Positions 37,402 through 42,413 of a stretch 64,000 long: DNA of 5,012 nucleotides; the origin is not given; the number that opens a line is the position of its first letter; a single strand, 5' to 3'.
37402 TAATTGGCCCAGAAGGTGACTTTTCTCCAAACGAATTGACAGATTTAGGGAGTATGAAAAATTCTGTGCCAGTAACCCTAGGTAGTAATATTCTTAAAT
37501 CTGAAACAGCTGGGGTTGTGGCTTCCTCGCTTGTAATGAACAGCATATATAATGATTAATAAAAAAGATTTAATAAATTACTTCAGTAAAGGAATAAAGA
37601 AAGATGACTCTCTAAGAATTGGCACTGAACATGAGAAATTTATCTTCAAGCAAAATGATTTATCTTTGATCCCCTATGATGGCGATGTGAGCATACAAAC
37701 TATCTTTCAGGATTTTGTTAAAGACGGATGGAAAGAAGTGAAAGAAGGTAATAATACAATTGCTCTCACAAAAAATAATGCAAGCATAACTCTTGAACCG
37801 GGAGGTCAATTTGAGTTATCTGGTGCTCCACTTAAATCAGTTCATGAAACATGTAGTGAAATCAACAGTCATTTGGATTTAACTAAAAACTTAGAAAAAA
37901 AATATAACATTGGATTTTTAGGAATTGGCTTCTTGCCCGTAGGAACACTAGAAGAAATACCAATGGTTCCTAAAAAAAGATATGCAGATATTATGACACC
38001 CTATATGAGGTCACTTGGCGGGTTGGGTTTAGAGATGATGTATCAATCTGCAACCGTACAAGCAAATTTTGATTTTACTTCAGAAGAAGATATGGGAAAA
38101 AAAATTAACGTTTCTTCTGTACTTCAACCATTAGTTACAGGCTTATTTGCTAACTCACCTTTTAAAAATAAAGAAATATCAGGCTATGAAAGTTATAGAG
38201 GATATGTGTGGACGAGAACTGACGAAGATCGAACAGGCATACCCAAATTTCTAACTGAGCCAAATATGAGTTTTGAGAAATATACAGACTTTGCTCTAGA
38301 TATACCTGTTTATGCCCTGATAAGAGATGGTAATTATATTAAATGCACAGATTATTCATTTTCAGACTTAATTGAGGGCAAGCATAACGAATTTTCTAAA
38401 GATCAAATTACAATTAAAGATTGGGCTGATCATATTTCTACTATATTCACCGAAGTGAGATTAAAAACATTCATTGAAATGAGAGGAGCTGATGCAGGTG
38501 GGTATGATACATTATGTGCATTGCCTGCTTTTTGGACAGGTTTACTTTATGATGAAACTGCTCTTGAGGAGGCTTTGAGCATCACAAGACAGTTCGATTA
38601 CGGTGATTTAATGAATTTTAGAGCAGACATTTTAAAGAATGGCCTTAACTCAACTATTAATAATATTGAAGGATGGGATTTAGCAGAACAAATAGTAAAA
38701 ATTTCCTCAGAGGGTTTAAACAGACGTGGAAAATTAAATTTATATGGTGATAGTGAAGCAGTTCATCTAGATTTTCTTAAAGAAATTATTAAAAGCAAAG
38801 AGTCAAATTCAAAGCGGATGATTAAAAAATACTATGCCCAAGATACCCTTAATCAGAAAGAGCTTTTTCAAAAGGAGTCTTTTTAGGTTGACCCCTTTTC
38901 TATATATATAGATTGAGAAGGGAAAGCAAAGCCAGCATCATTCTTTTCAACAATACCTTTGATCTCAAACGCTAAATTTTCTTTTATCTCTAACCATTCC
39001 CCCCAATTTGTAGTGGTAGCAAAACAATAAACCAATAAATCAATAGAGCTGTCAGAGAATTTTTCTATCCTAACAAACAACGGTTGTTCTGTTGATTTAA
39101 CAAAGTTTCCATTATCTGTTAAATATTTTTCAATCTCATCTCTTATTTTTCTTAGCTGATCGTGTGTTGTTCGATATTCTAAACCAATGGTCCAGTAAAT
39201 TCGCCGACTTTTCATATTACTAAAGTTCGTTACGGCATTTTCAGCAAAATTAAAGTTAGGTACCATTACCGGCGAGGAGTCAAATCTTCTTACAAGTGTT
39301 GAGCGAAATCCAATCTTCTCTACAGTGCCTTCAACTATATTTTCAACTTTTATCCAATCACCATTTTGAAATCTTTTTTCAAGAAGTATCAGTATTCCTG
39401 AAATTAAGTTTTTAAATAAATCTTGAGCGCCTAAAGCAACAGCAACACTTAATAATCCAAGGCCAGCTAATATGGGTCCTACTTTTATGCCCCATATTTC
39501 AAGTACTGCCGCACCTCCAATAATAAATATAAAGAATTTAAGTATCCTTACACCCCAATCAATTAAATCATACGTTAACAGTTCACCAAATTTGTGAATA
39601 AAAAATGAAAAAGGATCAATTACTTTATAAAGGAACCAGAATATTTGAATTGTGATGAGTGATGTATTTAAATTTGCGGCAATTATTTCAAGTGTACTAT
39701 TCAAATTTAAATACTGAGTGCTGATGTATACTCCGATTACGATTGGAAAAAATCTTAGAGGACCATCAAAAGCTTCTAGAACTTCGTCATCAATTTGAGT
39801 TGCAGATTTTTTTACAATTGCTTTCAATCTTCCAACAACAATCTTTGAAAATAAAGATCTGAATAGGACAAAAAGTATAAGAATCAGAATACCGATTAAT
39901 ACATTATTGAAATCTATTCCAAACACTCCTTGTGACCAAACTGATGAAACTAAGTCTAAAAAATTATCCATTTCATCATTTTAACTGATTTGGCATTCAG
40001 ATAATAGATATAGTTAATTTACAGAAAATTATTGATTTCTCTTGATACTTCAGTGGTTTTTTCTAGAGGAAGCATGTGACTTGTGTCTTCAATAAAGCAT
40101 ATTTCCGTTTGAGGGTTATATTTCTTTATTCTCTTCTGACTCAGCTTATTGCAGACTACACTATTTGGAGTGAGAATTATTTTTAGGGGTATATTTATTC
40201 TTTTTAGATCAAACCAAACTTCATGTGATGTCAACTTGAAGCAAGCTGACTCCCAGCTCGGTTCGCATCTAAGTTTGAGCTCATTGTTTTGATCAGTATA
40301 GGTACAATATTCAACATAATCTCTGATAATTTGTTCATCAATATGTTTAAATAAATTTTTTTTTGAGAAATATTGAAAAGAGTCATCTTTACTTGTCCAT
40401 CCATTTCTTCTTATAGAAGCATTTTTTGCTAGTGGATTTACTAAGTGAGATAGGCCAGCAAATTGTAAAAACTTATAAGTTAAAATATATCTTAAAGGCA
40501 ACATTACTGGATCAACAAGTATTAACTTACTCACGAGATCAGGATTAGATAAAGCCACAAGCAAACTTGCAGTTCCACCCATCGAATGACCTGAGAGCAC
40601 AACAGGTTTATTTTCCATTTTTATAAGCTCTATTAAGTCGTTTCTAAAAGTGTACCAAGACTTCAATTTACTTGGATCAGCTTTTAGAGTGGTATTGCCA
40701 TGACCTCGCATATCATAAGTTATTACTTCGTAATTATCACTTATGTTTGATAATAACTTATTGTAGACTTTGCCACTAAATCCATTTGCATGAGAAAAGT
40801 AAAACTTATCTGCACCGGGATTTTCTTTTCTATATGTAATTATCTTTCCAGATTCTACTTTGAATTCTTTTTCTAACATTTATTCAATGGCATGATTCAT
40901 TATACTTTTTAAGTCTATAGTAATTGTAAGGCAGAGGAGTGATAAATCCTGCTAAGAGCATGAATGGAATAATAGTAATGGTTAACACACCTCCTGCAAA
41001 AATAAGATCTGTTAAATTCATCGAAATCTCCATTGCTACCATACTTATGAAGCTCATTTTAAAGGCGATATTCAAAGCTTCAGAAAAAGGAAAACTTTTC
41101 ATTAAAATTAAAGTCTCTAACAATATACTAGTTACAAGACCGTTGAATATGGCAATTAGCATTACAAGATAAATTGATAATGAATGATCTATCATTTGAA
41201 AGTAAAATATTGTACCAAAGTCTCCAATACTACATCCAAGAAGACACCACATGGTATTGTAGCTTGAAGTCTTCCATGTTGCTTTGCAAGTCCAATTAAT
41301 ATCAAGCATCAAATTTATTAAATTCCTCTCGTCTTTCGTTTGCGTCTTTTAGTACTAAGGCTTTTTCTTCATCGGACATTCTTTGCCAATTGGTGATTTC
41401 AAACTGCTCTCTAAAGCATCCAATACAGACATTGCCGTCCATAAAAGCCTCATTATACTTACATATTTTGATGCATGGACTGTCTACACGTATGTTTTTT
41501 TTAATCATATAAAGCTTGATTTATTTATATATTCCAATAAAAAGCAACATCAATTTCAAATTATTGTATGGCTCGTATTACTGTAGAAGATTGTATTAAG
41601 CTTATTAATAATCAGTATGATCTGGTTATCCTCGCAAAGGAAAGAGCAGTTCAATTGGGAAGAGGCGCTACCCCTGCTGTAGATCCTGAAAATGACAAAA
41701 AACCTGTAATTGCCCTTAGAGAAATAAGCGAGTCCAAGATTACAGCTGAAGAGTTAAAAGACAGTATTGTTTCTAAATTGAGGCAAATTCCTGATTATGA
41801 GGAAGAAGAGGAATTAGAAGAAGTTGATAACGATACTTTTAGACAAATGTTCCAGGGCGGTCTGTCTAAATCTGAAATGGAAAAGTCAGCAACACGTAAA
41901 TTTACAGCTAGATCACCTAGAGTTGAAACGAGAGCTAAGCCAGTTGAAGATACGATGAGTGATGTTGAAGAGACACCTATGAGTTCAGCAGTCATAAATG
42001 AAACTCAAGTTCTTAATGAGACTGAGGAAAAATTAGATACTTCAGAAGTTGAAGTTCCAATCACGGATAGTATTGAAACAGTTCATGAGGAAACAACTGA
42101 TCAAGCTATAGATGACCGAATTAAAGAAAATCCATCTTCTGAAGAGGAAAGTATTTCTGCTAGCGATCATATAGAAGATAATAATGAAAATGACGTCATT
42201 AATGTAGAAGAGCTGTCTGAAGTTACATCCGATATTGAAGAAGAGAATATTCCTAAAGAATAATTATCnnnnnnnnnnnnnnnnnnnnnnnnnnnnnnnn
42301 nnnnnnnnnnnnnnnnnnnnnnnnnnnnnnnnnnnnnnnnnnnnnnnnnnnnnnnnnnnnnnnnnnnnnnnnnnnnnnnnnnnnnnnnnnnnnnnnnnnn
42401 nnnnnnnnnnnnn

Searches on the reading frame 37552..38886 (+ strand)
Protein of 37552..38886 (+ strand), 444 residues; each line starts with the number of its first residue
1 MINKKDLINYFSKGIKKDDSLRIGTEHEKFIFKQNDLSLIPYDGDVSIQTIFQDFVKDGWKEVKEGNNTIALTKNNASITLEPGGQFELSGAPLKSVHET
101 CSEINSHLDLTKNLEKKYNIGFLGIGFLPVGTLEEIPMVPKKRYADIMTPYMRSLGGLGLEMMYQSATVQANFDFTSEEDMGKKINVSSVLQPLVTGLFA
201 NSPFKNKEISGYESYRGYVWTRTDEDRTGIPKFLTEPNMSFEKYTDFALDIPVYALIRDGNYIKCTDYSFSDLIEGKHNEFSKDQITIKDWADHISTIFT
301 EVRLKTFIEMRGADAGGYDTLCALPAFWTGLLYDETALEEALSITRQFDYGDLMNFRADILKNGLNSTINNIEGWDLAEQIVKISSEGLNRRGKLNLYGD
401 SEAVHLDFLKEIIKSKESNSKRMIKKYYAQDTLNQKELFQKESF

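Call 33: search_protein_families(library=pfam, proteins=[window:37552-38886:+], max_evalue=0.001)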
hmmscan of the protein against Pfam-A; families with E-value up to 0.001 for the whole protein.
window:37552-38886:+ (444 aa): 1 family
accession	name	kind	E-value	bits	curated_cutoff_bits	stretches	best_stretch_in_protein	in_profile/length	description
PF04107.18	GCS2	-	2.4e-55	188.4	21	1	56-346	17-288/291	Glutamate-cysteine ligase family 2(GCS2)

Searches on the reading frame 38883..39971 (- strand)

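Call 33: search_protein_families(library=pfam, proteins=[window:38883-39971:-], max_evalue=0.001)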
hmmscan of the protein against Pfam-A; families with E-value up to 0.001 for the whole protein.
window:38883-39971:- (362 aa): 3 families
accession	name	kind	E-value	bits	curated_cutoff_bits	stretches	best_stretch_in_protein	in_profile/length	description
PF00924.24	MS_channel_2nd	-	8.1e-22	77.6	20.2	1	184-251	1-67/68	Mechanosensitive ion channel, beta-domain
PF21082.3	MS_channel_3rd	-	3e-12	47.2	21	1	260-347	3-87/88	Mechanosensitive ion channel MscS, C-terminal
PF21088.3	MS_channel_1st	-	3.1e-07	30.7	23.1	1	143-183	2-42/42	Mechanosensitive ion channel, transmembrane helices 2/3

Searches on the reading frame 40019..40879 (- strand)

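Call 33: search_protein_families(library=pfam, proteins=[window:40019-40879:-], max_evalue=0.001)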
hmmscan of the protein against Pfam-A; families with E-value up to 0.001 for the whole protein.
window:40019-40879:- (286 aa): 5 families
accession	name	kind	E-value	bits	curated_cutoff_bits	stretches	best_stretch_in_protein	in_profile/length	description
PF12146.15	Hydrolase_4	-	1.4e-16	61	27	1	48-274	30-238/239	Serine aminopeptidase, S33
PF12697.13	Abhydrolase_6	-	1.4e-12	49.2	26.3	1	28-272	3-208/217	Alpha/beta hydrolase family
PF00561.26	Abhydrolase_1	-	4.2e-12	46.7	25.8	1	30-134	7-103/245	alpha/beta hydrolase fold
PF00756.26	Esterase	-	2.7e-05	24.5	22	1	91-126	115-150/251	Putative esterase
PF00975.26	Thioesterase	-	5e-05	24.1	26.4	1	26-103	4-78/226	Thioesterase domain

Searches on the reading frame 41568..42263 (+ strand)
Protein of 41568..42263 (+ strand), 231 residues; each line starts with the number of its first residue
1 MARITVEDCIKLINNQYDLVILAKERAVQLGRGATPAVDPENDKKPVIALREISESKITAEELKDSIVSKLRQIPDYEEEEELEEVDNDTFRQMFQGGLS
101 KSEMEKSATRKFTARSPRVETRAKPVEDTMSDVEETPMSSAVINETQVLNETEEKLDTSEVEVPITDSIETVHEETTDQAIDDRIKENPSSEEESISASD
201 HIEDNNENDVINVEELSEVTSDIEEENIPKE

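Call 34: search_protein_families(library=pfam, proteins=[window:41568-42263:+], max_evalue=0.001)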
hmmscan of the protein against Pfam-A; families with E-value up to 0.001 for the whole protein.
window:41568-42263:+ (231 aa): 1 family
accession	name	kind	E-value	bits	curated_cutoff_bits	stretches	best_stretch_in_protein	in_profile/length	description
PF01192.27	RNA_pol_Rpb6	-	5.4e-13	49.2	26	1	8-59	1-52/53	RNA polymerase Rpb6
